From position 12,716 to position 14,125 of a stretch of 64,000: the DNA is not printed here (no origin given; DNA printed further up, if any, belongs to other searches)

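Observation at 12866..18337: Glycan-biosynthesis operon with tandem triplication of CgeB-like glycosyltransferase genes fused operonically to tyrS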

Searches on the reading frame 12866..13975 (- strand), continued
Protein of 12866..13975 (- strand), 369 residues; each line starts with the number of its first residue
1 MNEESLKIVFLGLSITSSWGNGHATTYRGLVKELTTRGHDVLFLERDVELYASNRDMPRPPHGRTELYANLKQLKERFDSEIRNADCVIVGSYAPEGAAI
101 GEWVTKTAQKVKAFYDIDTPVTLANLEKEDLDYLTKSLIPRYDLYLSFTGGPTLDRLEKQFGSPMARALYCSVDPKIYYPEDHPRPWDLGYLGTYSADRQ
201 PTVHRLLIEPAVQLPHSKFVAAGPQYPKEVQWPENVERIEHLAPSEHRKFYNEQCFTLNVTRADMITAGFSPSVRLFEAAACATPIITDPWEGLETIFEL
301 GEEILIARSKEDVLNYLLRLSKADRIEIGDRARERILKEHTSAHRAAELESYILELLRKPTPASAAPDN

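Call 42: find_homologous_proteins(query=window:12866-13975:-, max_evalue=1e-10)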
Query window:12866-13975:- (369 aa): 8000 proteins with E <= 1e-10 among 8000 candidates; the best 120 are listed.
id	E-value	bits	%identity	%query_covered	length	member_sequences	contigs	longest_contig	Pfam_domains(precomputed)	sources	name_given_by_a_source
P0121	1.2e-249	845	100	100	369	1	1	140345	PF13524.13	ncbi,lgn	-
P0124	4.6e-200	682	78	99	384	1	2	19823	PF13524.13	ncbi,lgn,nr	ncbi:MAG: glycosyltransferase [Verrucomicrobia bacterium]|nr:glycosyltransferase [Verrucomicrobiota 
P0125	2.1e-198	677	79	98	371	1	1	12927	PF13524.13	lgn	-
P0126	3.4e-189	646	76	98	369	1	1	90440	PF13524.13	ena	-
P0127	8.2e-183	625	-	-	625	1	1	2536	PF13524.13,PF13692.13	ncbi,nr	ncbi:MAG TPA: glycosyltransferase, partial [Kofleriaceae bacterium]|nr:glycosyltransferase [Kofleria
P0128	3.7e-168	577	69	95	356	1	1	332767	PF13524.13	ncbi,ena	-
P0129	1.8e-167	575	68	97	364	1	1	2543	PF13524.13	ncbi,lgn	-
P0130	4.4e-166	570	69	96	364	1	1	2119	PF13524.13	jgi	-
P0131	1.5e-165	569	67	97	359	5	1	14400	PF13524.13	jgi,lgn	jgi:spore maturation protein CgeB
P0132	2.6e-165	568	69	97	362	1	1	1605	PF13524.13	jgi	jgi:spore maturation protein CgeB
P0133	5.6e-165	567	69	98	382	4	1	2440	PF13524.13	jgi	jgi:spore maturation protein CgeB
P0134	6.8e-165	566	68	96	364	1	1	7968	PF13524.13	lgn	-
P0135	1.1e-164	566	68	96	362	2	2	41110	PF13524.13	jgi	jgi:spore maturation protein CgeB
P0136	2.3e-164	565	67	97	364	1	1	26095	PF13524.13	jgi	jgi:spore maturation protein CgeB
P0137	3.9e-164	564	68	96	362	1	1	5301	PF13524.13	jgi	jgi:spore maturation protein CgeB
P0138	4.2e-164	564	68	97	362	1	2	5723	PF13524.13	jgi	jgi:spore maturation protein CgeB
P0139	4.9e-164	564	68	96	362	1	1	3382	PF13524.13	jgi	jgi:spore maturation protein CgeB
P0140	7.0e-164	563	69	96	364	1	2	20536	PF13524.13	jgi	jgi:spore maturation protein CgeB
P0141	1.1e-163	562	69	97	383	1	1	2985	PF13524.13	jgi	jgi:spore maturation protein CgeB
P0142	1.1e-163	562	68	98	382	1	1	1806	PF13524.13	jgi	jgi:spore maturation protein CgeB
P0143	1.6e-163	562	67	97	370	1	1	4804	PF13524.13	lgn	-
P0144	1.6e-163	562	68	97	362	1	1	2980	PF13524.13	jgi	jgi:spore maturation protein CgeB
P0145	1.6e-163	562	68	98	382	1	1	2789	PF13524.13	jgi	jgi:spore maturation protein CgeB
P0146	2.9e-163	561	70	94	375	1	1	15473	PF13524.13,PF13692.13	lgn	-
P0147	3.0e-163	561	68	96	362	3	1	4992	PF13524.13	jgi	jgi:spore maturation protein CgeB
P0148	3.1e-163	561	68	95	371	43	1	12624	PF13524.13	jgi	jgi:spore maturation protein CgeB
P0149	3.4e-163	561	67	96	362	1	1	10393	PF13524.13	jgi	jgi:spore maturation protein CgeB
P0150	3.7e-163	561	67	96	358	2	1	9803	PF13524.13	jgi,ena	-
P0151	4.0e-163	561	67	96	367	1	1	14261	PF13524.13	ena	-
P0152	4.9e-163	560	68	98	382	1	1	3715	PF13524.13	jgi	jgi:spore maturation protein CgeB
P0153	5.1e-163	560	67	96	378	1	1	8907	PF13524.13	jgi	jgi:spore maturation protein CgeB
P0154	5.5e-163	560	68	97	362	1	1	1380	PF13524.13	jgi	jgi:spore maturation protein CgeB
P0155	5.6e-163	560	68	95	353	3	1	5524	PF13524.13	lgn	-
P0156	6.3e-163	560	68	97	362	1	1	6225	PF13524.13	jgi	jgi:spore maturation protein CgeB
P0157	6.8e-163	560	68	96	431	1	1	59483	PF13524.13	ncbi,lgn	-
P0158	6.8e-163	560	67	98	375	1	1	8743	PF13524.13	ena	-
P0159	7.8e-163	560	69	96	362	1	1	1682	PF13524.13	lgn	-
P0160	9.3e-163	559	67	98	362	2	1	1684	PF13524.13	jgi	jgi:spore maturation protein CgeB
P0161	9.9e-163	559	68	97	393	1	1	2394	PF13524.13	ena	-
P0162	1.1e-162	559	68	97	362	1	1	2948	PF13524.13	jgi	-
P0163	1.4e-162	559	67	95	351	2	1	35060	PF13524.13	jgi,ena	jgi:spore maturation protein CgeB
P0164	1.4e-162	559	68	97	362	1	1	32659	PF13524.13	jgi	-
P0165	1.5e-162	559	68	97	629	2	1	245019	PF13847.13,PF13489.13,PF08003.18,PF13649.13,PF13524.13,PF08241.19,PF08242.19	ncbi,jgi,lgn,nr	ncbi:MAG: TIGR04290 family methyltransferase [Kastovskya adunca ATA6-11-RM4]|jgi:methyltransferase (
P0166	1.5e-162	559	66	99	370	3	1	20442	PF13524.13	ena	-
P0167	1.6e-162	559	68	96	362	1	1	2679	PF13524.13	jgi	jgi:spore maturation protein CgeB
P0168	1.7e-162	559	68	97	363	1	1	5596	PF13524.13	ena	-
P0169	1.9e-162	558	67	98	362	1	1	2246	PF13524.13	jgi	jgi:spore maturation protein CgeB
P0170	2.3e-162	558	67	96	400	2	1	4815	PF13524.13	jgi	jgi:spore maturation protein CgeB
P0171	2.7e-162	558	67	98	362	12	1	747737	PF13524.13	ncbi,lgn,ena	-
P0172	3.1e-162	558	67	98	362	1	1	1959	PF13524.13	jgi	jgi:spore maturation protein CgeB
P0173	3.5e-162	558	68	96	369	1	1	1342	PF13524.13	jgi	jgi:spore maturation protein CgeB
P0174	3.6e-162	558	67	97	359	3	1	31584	PF13524.13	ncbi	ncbi:MAG: glycosyltransferase [Blastocatellia bacterium]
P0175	3.9e-162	557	68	96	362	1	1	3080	PF13524.13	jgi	jgi:spore maturation protein CgeB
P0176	4.3e-162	557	66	98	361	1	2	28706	PF13524.13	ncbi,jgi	jgi:spore maturation protein CgeB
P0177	4.8e-162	557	67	98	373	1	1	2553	PF13524.13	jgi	jgi:spore maturation protein CgeB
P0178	5.1e-162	557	68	95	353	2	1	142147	PF13524.13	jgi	jgi:spore maturation protein CgeB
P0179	5.2e-162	557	66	98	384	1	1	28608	PF13524.13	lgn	-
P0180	5.7e-162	557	69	98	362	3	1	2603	PF13524.13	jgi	jgi:spore maturation protein CgeB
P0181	5.7e-162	557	67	96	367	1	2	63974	PF13524.13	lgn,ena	-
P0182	6.0e-162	557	67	97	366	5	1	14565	PF13524.13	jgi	jgi:spore maturation protein CgeB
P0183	6.1e-162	557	66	98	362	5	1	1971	PF13524.13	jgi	jgi:spore maturation protein CgeB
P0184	6.1e-162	557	67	98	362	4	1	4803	PF13524.13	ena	-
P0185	6.2e-162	557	68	96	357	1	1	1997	PF13524.13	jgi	jgi:spore maturation protein CgeB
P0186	6.3e-162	557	67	98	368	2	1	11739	PF13524.13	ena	-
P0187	7.0e-162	557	67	95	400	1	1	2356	PF13524.13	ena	-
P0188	7.1e-162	557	66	98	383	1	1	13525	PF13524.13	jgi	jgi:spore maturation protein CgeB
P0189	8.0e-162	556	68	97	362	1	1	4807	PF13524.13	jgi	jgi:spore maturation protein CgeB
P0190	8.1e-162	556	67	96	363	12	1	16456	PF13524.13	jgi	jgi:spore maturation protein CgeB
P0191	8.5e-162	556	67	98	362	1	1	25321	PF13524.13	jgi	jgi:spore maturation protein CgeB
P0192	9.1e-162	556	68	94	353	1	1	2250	PF13524.13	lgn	-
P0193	9.9e-162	556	68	98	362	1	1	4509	PF13524.13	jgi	jgi:spore maturation protein CgeB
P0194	1.0e-161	556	67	96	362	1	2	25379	PF13524.13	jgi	jgi:spore maturation protein CgeB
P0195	1.2e-161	556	69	94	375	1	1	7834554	PF13524.13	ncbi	ncbi:CgeB family protein [Verrucomicrobiota bacterium sgz303538]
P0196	1.2e-161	556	67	97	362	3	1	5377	PF13524.13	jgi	jgi:spore maturation protein CgeB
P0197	1.4e-161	556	66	98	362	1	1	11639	PF13524.13,PF13692.13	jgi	jgi:spore maturation protein CgeB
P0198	1.5e-161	555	69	96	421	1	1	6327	PF13524.13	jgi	jgi:spore maturation protein CgeB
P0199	2.0e-161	555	68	97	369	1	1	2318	PF13524.13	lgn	-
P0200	2.0e-161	555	67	98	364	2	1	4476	PF13524.13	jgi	jgi:spore maturation protein CgeB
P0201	2.1e-161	555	69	96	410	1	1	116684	PF13524.13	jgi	jgi:spore maturation protein CgeB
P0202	2.1e-161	555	67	97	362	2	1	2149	PF13524.13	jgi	jgi:spore maturation protein CgeB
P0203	2.1e-161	555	67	97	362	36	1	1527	PF13524.13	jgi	-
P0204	2.5e-161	555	68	96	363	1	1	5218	PF13524.13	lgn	-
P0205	2.6e-161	555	67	97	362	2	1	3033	PF13524.13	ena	-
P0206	2.8e-161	555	67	97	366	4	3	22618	PF13524.13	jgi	jgi:spore maturation protein CgeB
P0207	3.0e-161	554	67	96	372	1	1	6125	PF13524.13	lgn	-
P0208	3.1e-161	554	67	97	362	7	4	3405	PF13524.13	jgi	jgi:spore maturation protein CgeB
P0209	3.5e-161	554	68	96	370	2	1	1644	PF13524.13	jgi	jgi:spore maturation protein CgeB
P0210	3.7e-161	554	68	95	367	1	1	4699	PF13524.13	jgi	jgi:spore maturation protein CgeB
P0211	4.0e-161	554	67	98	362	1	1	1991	PF13524.13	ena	-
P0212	4.1e-161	554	68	96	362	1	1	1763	PF13524.13,PF13692.13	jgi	jgi:spore maturation protein CgeB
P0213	4.2e-161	554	66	97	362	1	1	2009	PF13524.13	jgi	jgi:spore maturation protein CgeB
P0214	4.4e-161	554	68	98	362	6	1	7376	PF13524.13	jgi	jgi:spore maturation protein CgeB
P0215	4.5e-161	554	67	95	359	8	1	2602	PF13524.13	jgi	-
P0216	4.9e-161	554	68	98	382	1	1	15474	PF13524.13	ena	-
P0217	5.0e-161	554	65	98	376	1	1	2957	PF13524.13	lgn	-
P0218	5.1e-161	554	66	96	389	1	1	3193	PF13524.13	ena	-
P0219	5.1e-161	554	68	97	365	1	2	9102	PF13524.13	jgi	jgi:spore maturation protein CgeB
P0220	5.8e-161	554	66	96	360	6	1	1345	PF13524.13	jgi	jgi:spore maturation protein CgeB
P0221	5.9e-161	554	67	97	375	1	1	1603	PF13524.13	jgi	jgi:spore maturation protein CgeB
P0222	6.2e-161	553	67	95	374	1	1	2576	PF13524.13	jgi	jgi:spore maturation protein CgeB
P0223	6.7e-161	553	66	95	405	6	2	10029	PF13524.13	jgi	jgi:spore maturation protein CgeB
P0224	7.6e-161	553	67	97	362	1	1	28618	PF13524.13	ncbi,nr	ncbi:MAG: hypothetical protein QOH59_2905 [Gemmatimonadales bacterium]|nr:hypothetical protein [Gemm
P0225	7.7e-161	553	66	96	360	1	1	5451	PF13524.13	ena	-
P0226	9.1e-161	553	66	99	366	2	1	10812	PF13524.13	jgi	-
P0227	9.2e-161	553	68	96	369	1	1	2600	PF13524.13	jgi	jgi:spore maturation protein CgeB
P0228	1.0e-160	553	66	98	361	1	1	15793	PF13524.13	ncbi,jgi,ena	ncbi:MAG TPA: glycosyltransferase [Ardenticatenaceae bacterium]|jgi:spore maturation protein CgeB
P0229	1.0e-160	553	68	96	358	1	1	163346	PF13524.13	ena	-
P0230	1.1e-160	553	67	96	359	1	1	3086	PF13524.13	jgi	jgi:spore maturation protein CgeB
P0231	1.1e-160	553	68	95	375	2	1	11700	PF13524.13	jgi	jgi:spore maturation protein CgeB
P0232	1.1e-160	553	67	96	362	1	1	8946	PF13524.13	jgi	jgi:spore maturation protein CgeB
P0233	1.3e-160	552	66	99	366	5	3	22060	PF13524.13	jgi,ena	jgi:spore maturation protein CgeB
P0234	1.5e-160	552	68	95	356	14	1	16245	PF13524.13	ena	-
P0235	1.5e-160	552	67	97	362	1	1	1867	PF13524.13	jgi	jgi:spore maturation protein CgeB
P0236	1.5e-160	552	67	96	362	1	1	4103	PF13524.13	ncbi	-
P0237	1.6e-160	552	67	98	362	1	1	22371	PF13524.13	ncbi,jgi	jgi:spore maturation protein CgeB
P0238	1.7e-160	552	66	96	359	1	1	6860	PF13524.13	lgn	-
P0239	1.7e-160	552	68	96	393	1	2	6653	PF13524.13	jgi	jgi:spore maturation protein CgeB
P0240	1.8e-160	552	66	96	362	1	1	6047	PF13524.13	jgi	jgi:spore maturation protein CgeB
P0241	1.9e-160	552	66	95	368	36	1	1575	PF13524.13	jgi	jgi:spore maturation protein CgeB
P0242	1.9e-160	552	68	97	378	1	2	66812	PF13524.13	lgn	-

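Call 43: find_encoding_contigs(protein=P0124, flank=10000, max_places=2)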
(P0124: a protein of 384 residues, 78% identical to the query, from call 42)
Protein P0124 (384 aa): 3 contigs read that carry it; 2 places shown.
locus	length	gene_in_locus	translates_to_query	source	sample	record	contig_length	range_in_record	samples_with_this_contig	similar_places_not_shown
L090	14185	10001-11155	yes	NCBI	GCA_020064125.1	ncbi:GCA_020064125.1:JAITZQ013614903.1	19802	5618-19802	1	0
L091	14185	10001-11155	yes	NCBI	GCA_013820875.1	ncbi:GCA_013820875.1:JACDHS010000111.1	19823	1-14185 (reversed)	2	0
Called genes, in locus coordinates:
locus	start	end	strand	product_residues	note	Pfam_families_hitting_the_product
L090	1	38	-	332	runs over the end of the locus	-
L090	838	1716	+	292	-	-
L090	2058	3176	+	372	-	PF01073:3Beta_HSD, PF01370:Epimerase, PF02719:Polysacc_synt_2, PF05368:NmrA, PF07993:NAD_binding_4, PF13460:NAD_binding_10, PF16363:GDP_Man_Dehyd, PF01370:Epimerase, +4 more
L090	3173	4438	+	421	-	PF00106:adh_short (weak), PF01370:Epimerase, PF02719:Polysacc_synt_2, PF04321:RmlD_sub_bind, PF01073:3Beta_HSD, PF07993:NAD_binding_4, PF16363:GDP_Man_Dehyd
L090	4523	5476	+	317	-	PF08240:ADH_N, PF00107:ADH_zinc_N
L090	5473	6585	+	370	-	PF01408:GFO_IDH_MocA, PF02894:GFO_IDH_MocA_C, PF22725:GFO_IDH_MocA_C3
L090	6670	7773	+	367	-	PF13439:Glyco_transf_4, PF13579:Glyco_trans_4_4, PF00534:Glycos_transf_1, PF13692:Glyco_trans_1_4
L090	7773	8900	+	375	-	PF13439:Glyco_transf_4 (weak), PF13524:Glyco_trans_1_2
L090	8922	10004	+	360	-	PF13524:Glyco_trans_1_2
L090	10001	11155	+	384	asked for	PF13524:Glyco_trans_1_2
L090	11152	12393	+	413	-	PF13524:Glyco_trans_1_2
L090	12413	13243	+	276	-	PF00483:NTP_transferase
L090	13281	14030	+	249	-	PF08003:Methyltransf_9, PF05175:MTS (weak), PF13489:Methyltransf_23, PF06325:PrmA (weak), PF13847:Methyltransf_31, PF08241:Methyltransf_11, PF08242:Methyltransf_12, PF13649:Methyltransf_25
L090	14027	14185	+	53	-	?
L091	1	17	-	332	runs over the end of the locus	-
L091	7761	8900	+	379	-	PF13439:Glyco_transf_4 (weak), PF13524:Glyco_trans_1_2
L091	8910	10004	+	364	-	PF13524:Glyco_trans_1_2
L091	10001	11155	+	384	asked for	PF13524:Glyco_trans_1_2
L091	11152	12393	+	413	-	PF13524:Glyco_trans_1_2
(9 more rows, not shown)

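Call 44: find_encoding_contigs(protein=P0126, flank=10000, max_places=2)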
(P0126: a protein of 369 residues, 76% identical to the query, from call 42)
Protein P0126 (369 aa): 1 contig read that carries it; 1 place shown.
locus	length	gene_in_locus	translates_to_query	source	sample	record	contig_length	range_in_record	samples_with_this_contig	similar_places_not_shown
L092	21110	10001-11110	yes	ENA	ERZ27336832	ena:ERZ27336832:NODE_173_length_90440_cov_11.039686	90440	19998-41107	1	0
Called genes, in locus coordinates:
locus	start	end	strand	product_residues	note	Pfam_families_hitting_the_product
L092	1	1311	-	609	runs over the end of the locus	-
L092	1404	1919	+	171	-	-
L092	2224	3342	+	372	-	PF01073:3Beta_HSD, PF01370:Epimerase, PF02719:Polysacc_synt_2, PF05368:NmrA, PF07993:NAD_binding_4, PF13460:NAD_binding_10, PF16363:GDP_Man_Dehyd, PF01370:Epimerase, +4 more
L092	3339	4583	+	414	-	PF00106:adh_short (weak), PF01073:3Beta_HSD, PF01370:Epimerase, PF02719:Polysacc_synt_2, PF04321:RmlD_sub_bind, PF16363:GDP_Man_Dehyd, PF07993:NAD_binding_4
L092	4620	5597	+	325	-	PF08240:ADH_N, PF00107:ADH_zinc_N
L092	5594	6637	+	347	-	PF01408:GFO_IDH_MocA, PF02894:GFO_IDH_MocA_C, PF22725:GFO_IDH_MocA_C3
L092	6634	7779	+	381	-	PF13439:Glyco_transf_4, PF13579:Glyco_trans_4_4, PF00534:Glycos_transf_1, PF13692:Glyco_trans_1_4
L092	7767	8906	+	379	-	PF13524:Glyco_trans_1_2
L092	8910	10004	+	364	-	PF13524:Glyco_trans_1_2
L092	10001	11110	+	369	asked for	PF13524:Glyco_trans_1_2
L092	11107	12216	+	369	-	PF13524:Glyco_trans_1_2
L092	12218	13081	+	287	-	PF00483:NTP_transferase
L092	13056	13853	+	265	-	PF08003:Methyltransf_9, PF01209:Ubie_methyltran (weak), PF13489:Methyltransf_23, PF05175:MTS (weak), PF13847:Methyltransf_31, PF08241:Methyltransf_11, PF08242:Methyltransf_12, PF13649:Methyltransf_25, +1 more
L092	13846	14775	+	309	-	-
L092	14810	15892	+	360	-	PF13439:Glyco_transf_4, PF00534:Glycos_transf_1, PF13692:Glyco_trans_1_4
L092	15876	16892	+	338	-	PF13480:Acetyltransf_6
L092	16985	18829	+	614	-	PF00664:ABC_membrane, PF02463:SMC_N (faint), PF00005:ABC_tran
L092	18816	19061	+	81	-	-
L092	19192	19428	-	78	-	-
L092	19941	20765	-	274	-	-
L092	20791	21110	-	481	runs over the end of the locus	PF07394:DUF1501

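Call 45: find_encoding_contigs(protein=P0125, flank=10000, max_places=2)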
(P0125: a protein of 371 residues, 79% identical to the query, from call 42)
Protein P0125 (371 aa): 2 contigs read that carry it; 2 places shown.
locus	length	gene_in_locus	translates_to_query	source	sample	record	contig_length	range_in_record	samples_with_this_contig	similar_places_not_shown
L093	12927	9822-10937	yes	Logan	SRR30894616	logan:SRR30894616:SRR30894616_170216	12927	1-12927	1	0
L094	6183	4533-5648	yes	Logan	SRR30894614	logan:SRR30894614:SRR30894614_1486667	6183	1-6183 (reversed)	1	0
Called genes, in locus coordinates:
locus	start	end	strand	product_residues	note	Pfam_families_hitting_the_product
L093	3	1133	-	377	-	?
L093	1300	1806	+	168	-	-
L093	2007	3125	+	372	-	PF00106:adh_short, PF01073:3Beta_HSD, PF01370:Epimerase, PF02719:Polysacc_synt_2, PF05368:NmrA, PF07993:NAD_binding_4, PF13460:NAD_binding_10, PF16363:GDP_Man_Dehyd, +4 more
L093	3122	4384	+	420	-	PF00106:adh_short (faint), PF01370:Epimerase, PF02719:Polysacc_synt_2, PF04321:RmlD_sub_bind, PF01073:3Beta_HSD, PF07993:NAD_binding_4, PF16363:GDP_Man_Dehyd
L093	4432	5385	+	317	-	PF08240:ADH_N, PF00107:ADH_zinc_N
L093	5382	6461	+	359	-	PF01408:GFO_IDH_MocA, PF02894:GFO_IDH_MocA_C, PF22725:GFO_IDH_MocA_C3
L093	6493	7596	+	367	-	PF13439:Glyco_transf_4, PF13579:Glyco_trans_4_4, PF00534:Glycos_transf_1, PF13692:Glyco_trans_1_4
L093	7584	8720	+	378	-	PF13439:Glyco_transf_4 (weak), PF13524:Glyco_trans_1_2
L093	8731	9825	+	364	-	PF13524:Glyco_trans_1_2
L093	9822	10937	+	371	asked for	PF13524:Glyco_trans_1_2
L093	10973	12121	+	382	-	PF13524:Glyco_trans_1_2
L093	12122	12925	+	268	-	?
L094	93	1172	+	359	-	PF01408:GFO_IDH_MocA, PF02894:GFO_IDH_MocA_C, PF22725:GFO_IDH_MocA_C3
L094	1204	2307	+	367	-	PF13439:Glyco_transf_4, PF13579:Glyco_trans_4_4, PF00534:Glycos_transf_1, PF13692:Glyco_trans_1_4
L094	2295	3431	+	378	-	PF13439:Glyco_transf_4 (weak), PF13524:Glyco_trans_1_2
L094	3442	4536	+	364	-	PF13524:Glyco_trans_1_2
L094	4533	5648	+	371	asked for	PF13524:Glyco_trans_1_2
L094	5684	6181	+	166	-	?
